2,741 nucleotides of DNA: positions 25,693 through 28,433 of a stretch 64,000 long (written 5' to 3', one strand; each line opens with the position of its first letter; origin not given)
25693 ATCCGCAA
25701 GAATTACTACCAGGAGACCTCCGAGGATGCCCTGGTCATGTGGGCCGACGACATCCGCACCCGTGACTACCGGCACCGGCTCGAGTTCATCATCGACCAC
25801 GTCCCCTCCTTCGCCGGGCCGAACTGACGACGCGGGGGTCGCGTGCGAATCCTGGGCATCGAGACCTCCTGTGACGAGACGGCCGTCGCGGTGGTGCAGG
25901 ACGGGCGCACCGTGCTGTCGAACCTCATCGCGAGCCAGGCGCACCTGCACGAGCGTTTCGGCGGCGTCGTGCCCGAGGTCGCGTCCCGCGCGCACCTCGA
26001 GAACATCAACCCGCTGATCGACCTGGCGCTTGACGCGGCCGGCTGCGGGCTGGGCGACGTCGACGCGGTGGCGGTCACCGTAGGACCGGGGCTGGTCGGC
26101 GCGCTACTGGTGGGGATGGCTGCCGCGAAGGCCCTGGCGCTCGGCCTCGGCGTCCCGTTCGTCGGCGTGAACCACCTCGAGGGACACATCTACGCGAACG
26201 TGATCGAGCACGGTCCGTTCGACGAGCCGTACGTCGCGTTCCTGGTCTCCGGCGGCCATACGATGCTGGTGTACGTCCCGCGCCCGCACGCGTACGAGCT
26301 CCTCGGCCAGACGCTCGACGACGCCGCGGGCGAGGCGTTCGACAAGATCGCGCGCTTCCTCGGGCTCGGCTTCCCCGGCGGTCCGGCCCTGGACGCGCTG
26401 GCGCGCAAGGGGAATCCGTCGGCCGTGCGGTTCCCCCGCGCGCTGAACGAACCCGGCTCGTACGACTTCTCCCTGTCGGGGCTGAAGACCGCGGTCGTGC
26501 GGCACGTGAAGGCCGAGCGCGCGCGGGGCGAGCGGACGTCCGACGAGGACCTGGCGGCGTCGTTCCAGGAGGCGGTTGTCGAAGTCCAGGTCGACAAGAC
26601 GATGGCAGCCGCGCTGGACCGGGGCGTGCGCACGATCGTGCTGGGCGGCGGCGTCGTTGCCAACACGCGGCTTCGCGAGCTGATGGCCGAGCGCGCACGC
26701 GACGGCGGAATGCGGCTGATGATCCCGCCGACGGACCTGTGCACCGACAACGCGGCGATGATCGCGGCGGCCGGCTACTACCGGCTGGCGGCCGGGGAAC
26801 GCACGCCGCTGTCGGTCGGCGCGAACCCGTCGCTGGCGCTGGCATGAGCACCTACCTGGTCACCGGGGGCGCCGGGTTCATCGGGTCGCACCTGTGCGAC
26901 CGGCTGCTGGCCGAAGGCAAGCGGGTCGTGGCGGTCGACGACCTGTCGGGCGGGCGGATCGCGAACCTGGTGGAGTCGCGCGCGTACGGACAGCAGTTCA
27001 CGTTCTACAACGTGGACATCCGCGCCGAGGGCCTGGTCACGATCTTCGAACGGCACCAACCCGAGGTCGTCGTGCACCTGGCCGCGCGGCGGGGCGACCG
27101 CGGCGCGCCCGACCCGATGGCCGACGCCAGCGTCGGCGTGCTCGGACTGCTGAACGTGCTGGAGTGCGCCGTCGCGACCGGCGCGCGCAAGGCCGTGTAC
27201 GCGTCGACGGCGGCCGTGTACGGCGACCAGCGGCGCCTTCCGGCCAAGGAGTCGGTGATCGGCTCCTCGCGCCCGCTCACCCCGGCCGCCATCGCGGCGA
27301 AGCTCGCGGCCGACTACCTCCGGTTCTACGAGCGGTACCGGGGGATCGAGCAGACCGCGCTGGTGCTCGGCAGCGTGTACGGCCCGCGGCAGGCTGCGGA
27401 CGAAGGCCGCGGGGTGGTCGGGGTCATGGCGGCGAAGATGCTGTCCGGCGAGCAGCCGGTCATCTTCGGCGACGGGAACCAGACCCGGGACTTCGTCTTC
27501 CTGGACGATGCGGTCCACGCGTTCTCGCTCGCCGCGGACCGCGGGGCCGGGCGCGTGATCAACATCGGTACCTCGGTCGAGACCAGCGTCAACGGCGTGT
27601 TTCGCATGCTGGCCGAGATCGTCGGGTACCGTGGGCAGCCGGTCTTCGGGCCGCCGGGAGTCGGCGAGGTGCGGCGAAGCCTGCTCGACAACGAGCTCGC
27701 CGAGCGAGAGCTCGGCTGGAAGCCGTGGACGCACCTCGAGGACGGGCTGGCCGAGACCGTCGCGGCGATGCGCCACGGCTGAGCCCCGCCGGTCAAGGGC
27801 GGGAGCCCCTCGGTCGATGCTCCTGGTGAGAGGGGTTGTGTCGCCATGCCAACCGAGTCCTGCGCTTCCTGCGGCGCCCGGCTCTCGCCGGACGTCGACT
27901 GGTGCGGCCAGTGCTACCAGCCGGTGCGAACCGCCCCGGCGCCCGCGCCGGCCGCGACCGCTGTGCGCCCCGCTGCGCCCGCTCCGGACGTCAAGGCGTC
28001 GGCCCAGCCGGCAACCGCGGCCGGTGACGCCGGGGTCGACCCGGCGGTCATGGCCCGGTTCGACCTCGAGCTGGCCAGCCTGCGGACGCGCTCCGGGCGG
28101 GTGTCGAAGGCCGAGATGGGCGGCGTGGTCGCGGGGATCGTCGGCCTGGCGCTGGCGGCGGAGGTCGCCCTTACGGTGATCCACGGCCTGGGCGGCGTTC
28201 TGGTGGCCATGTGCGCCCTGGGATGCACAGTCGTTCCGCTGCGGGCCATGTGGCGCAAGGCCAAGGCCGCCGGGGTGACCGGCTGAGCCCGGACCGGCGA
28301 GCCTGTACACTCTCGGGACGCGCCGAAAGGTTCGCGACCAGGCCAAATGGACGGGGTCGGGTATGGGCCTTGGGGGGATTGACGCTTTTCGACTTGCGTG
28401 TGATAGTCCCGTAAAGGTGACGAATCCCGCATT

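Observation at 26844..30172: Accessory insertion between tsaD and groES carrying a lower-GC cobalamin-dependent radical SAM enzyme of unknown substrate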

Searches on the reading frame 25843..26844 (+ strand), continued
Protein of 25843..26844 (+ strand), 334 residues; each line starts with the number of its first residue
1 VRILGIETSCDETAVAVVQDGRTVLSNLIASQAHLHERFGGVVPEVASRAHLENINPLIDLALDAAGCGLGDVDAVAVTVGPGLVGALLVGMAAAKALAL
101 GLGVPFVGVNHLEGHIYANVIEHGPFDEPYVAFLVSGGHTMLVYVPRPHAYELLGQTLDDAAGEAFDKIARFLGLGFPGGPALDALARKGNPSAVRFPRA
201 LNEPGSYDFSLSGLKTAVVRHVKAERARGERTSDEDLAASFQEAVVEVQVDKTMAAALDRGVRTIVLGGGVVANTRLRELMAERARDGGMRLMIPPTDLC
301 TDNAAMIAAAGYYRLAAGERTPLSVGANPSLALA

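Call 47: find_encoding_contigs(protein=P0127, flank=8000, max_places=2)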
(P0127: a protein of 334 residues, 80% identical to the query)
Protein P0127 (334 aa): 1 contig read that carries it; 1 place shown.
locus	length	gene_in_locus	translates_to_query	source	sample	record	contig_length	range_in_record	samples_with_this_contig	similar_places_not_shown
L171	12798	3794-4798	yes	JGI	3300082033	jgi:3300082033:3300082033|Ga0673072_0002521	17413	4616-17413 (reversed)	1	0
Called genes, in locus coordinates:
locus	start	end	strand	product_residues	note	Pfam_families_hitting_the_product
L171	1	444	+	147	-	?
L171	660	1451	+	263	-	PF03576:Peptidase_S58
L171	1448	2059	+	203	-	PF03167:UDG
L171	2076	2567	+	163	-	PF02367:TsaE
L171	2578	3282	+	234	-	PF00814:TsaD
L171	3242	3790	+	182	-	PF00583:Acetyltransf_1, PF13673:Acetyltransf_10, PF13508:Acetyltransf_7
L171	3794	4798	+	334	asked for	PF00814:TsaD, PF22521:HypF_C_2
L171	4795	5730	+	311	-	PF00106:adh_short (weak), PF01073:3Beta_HSD, PF01370:Epimerase, PF02719:Polysacc_synt_2, PF13460:NAD_binding_10 (faint), PF16363:GDP_Man_Dehyd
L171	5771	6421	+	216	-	PF13473:Cupredoxin_1 (weak)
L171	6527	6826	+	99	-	PF00166:Cpn10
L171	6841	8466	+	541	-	PF00118:Cpn60_TCP1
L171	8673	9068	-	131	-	-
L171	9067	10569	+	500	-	PF01663:Phosphodiest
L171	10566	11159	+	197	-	PF03308:MeaB (weak), PF01583:APS_kinase, PF01656:CbiA (weak), PF13671:AAA_33 (weak)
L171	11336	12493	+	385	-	PF00478:IMPDH, PF01070:FMN_dh, PF01645:Glu_synthase (weak)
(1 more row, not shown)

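Call 48: find_encoding_contigs(protein=P0123, flank=8000, max_places=2)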
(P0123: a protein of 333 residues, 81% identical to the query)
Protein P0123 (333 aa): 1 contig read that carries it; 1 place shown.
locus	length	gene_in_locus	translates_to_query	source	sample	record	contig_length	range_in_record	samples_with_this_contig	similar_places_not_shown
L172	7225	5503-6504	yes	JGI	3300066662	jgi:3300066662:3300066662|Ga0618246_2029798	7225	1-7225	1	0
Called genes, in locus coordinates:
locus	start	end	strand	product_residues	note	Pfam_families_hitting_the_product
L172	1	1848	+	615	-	PF00512:HisKA, PF02518:HATPase_c, PF00072:Response_reg, PF01627:Hpt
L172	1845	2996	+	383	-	PF00072:Response_reg, PF00211:Guanylate_cyc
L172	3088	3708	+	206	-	PF03167:UDG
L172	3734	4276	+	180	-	PF02367:TsaE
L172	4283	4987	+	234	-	PF00814:TsaD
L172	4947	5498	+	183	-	PF00583:Acetyltransf_1, PF13673:Acetyltransf_10, PF13508:Acetyltransf_7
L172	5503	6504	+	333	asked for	PF00814:TsaD, PF22521:HypF_C_2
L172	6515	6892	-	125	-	PF13581:HATPase_c_2, PF02518:HATPase_c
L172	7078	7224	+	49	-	?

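Call 52: find_encoding_contigs(protein=P0160, flank=8000, max_places=3)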
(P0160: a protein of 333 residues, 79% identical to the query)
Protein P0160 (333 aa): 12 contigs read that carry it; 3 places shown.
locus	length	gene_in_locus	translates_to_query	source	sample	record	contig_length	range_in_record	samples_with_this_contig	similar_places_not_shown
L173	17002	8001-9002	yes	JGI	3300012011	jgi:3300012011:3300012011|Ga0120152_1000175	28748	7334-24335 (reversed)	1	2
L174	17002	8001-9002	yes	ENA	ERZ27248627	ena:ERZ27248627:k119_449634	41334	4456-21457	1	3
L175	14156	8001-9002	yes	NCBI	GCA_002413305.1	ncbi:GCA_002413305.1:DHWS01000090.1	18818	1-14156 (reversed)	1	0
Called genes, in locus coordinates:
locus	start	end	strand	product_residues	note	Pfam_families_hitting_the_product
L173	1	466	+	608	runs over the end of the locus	PF13522:GATase_6, PF13537:GATase_7, PF01380:SIS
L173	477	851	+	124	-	PF01648:ACPS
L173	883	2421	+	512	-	PF03853:YjeF_N, PF01256:Carb_kinase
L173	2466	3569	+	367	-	PF01168:Ala_racemase_N, PF00842:Ala_racemase_C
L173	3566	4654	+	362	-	PF00561:Abhydrolase_1, PF00756:Esterase (weak), PF06821:Ser_hydrolase (faint), PF12146:Hydrolase_4, PF12697:Abhydrolase_6, PF00561:Abhydrolase_1 (weak), PF08386:Abhydrolase_4 (weak)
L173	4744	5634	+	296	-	PF03576:Peptidase_S58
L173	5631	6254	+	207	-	PF03167:UDG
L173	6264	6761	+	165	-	PF02367:TsaE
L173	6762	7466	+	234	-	PF00814:TsaD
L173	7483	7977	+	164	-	PF00583:Acetyltransf_1, PF13480:Acetyltransf_6 (faint), PF13673:Acetyltransf_10, PF13508:Acetyltransf_7, PF08445:FR47 (weak)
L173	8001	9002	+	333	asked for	PF00814:TsaD, PF22521:HypF_C_2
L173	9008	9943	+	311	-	PF01073:3Beta_HSD, PF01370:Epimerase, PF02719:Polysacc_synt_2, PF16363:GDP_Man_Dehyd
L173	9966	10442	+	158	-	PF02082:Rrf2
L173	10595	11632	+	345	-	PF01925:TauE, PF10724:DUF2516 (weak)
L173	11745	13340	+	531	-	-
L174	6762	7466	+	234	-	PF00814:TsaD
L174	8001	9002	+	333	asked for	PF00814:TsaD, PF22521:HypF_C_2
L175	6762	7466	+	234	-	PF00814:TsaD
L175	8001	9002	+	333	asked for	PF00814:TsaD, PF22521:HypF_C_2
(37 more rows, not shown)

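Call 53: find_encoding_contigs(protein=P0133, flank=8000, max_places=3)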
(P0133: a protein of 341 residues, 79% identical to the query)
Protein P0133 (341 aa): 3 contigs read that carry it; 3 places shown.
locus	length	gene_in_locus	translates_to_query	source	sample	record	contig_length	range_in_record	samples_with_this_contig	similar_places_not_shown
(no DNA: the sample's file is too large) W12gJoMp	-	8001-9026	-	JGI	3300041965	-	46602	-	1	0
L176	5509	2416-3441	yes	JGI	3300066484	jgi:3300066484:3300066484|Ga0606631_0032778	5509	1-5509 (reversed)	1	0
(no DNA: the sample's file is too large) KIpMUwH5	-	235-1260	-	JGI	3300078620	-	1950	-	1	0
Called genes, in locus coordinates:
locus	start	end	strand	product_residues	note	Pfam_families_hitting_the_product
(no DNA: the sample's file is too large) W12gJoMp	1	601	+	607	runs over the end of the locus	PF13522:GATase_6, PF13537:GATase_7, PF01380:SIS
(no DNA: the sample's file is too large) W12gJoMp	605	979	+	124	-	PF01648:ACPS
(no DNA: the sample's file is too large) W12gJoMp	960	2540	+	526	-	PF03853:YjeF_N, PF01256:Carb_kinase, PF08543:Phos_pyr_kin (faint)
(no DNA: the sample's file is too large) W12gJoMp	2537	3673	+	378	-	PF01168:Ala_racemase_N, PF00842:Ala_racemase_C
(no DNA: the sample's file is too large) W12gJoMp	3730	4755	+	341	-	PF00561:Abhydrolase_1, PF12146:Hydrolase_4, PF12697:Abhydrolase_6, PF08386:Abhydrolase_4 (weak)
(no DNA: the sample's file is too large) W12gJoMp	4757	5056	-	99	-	-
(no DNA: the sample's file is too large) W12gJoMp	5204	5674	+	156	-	PF03576:Peptidase_S58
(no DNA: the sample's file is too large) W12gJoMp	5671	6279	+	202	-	PF03167:UDG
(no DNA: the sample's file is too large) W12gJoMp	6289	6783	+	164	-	PF02367:TsaE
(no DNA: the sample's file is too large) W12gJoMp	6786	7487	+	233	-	PF00814:TsaD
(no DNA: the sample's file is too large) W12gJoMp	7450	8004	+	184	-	PF00583:Acetyltransf_1, PF13673:Acetyltransf_10, PF13508:Acetyltransf_7, PF08445:FR47 (weak)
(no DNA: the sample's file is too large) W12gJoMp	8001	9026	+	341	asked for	PF00814:TsaD, PF22521:HypF_C_2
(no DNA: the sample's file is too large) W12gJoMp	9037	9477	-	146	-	PF00027:cNMP_binding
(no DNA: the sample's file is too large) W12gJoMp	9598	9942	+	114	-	PF00166:Cpn10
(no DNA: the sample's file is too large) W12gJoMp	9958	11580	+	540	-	-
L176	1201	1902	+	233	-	PF00814:TsaD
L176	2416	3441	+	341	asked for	PF00814:TsaD, PF22521:HypF_C_2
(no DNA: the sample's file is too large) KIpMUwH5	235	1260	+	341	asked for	PF00814:TsaD, PF22521:HypF_C_2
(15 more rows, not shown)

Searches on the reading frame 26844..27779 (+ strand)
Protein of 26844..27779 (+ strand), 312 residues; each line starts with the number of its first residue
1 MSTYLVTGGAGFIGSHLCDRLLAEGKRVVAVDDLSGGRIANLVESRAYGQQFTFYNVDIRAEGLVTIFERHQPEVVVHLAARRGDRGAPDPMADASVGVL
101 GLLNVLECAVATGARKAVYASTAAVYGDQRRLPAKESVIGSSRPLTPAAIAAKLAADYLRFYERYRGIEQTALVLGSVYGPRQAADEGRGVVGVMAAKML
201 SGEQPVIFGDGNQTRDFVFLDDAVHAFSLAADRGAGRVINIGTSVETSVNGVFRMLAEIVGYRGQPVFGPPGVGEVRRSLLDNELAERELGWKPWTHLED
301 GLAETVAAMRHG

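Call 7: search_protein_families(library=pfam, proteins=[window:26844-27779:+], max_evalue=0.01)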
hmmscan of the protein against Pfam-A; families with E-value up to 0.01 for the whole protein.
window:26844-27779:+ (312 aa): 8 families
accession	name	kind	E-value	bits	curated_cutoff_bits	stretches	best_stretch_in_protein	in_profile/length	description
PF01370.27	Epimerase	-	5.8e-47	160.6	20.9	1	5-242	2-240/240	NAD dependent epimerase/dehydratase family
PF16363.11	GDP_Man_Dehyd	-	1.6e-42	146.6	27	1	5-305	1-332/332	GDP-mannose 4,6 dehydratase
PF01073.25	3Beta_HSD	-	1e-11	44.9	22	1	5-129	1-123/280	3-beta hydroxysteroid dehydrogenase/isomerase family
PF02719.21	Polysacc_synt_2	-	3.1e-08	33.6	20.2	1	5-122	2-128/293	Polysaccharide biosynthesis protein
PF04321.23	RmlD_sub_bind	-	1.2e-06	28.2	27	1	5-129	4-108/287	RmlD substrate binding domain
PF00106.31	adh_short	-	6.5e-06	26.2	26.6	1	4-62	3-61/195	short chain dehydrogenase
PF07993.18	NAD_binding_4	-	0.00037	20.2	20.1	0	6-28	1-23/258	Male sterility protein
PF08659.16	KR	-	0.0012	19.2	22.6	1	2-59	1-62/180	KR domain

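Call 8: search_protein_families(library=ncbifam, proteins=[window:26844-27779:+], max_evalue=0.01)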
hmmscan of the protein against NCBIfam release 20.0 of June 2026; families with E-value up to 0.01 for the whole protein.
window:26844-27779:+ (312 aa): 41 families (the best 25 are shown)
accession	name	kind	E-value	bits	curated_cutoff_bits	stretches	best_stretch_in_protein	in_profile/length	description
TIGR01181.1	dTDP_gluc_dehyt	equivalog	7.2e-38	130.4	365.1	1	4-307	2-309/321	dTDP-glucose 4,6-dehydratase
TIGR04180.1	EDH_00030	hypoth_equivalog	2.2e-32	112.3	475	1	5-294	2-294/297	NAD-dependent 4,6-dehydratase LegB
TIGR01179.1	galE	equivalog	1.1e-31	109.9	262.3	2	5-139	3-138/332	UDP-glucose 4-epimerase GalE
NF007956.0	PRK10675.1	subfamily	9.9e-25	87.4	394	1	4-147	3-148/338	UDP-glucose 4-epimerase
NF007582.0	PRK10217.1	equivalog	9.3e-24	84.2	698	1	1-307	1-329/355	dTDP-glucose 4,6-dehydratase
NF007490.0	PRK10084.1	subfamily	3.6e-23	82.1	649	1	5-307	4-332/361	dTDP-glucose 4,6-dehydratase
NF011728.1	PRK15181.1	equivalog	1.5e-22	80.1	760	1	3-258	17-280/348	Vi polysaccharide biosynthesis UDP-N-acetylglucosaminuronic acid C-4 epimerase TviC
TIGR02197.1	heptose_epim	equivalog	1.1e-19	70.7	274.6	1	5-261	2-261/316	ADP-glyceromanno-heptose 6-epimerase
NF047922.1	GDPFucSynFcl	equivalog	2.4e-16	60.1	500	1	58-306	38-298/308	GDP-L-fucose synthase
NF008360.0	PRK11150.1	equivalog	1.4e-10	40.9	452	1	118-252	112-246/310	ADP-glyceromanno-heptose 6-epimerase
NF041015.1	UDPsulfquin_syn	equivalog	2.1e-10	40.1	575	0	192-233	239-280/384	UDP-sulfoquinovose synthase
NF042422.1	oxyalk_red_OleD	equivalog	3.5e-10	39.8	580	1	5-131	4-119/329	2-alkyl-3-oxoalkanoate reductase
NF043036.1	ErythonDh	equivalog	7.7e-10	38.5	325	1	5-130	4-133/321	D-erythronate dehydrogenase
NF008872.0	PRK11908.1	equivalog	7.9e-10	38.3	294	1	4-262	4-277/349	bifunctional UDP-4-keto-pentose/UDP-xylose synthase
TIGR02622.1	CDP_4_6_dhtase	equivalog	1.5e-09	37.4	278.45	1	5-128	8-135/352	CDP-glucose 4,6-dehydratase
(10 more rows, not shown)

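Call 83: search_protein_families(library=padloc, proteins=[window:26844-27779:+], max_evalue=0.01)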
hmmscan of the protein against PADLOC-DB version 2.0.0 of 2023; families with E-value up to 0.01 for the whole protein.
window:26844-27779:+ (312 aa): 0 families

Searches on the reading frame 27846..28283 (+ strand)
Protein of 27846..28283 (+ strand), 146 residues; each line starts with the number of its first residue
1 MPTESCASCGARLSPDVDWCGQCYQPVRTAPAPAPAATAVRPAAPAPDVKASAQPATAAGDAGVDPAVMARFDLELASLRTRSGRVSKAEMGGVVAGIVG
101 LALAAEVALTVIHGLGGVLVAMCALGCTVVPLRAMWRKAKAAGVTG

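Call 7: search_protein_families(library=pfam, proteins=[window:27846-28283:+], max_evalue=0.01)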
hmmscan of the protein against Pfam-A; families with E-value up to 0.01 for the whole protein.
window:27846-28283:+ (146 aa): 0 families

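Call 8: search_protein_families(library=ncbifam, proteins=[window:27846-28283:+], max_evalue=0.01)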
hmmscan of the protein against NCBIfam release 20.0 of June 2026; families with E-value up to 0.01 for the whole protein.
window:27846-28283:+ (146 aa): 0 families

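Call 83: search_protein_families(library=padloc, proteins=[window:27846-28283:+], max_evalue=0.01)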
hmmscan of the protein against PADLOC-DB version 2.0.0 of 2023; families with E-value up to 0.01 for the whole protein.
window:27846-28283:+ (146 aa): 0 families
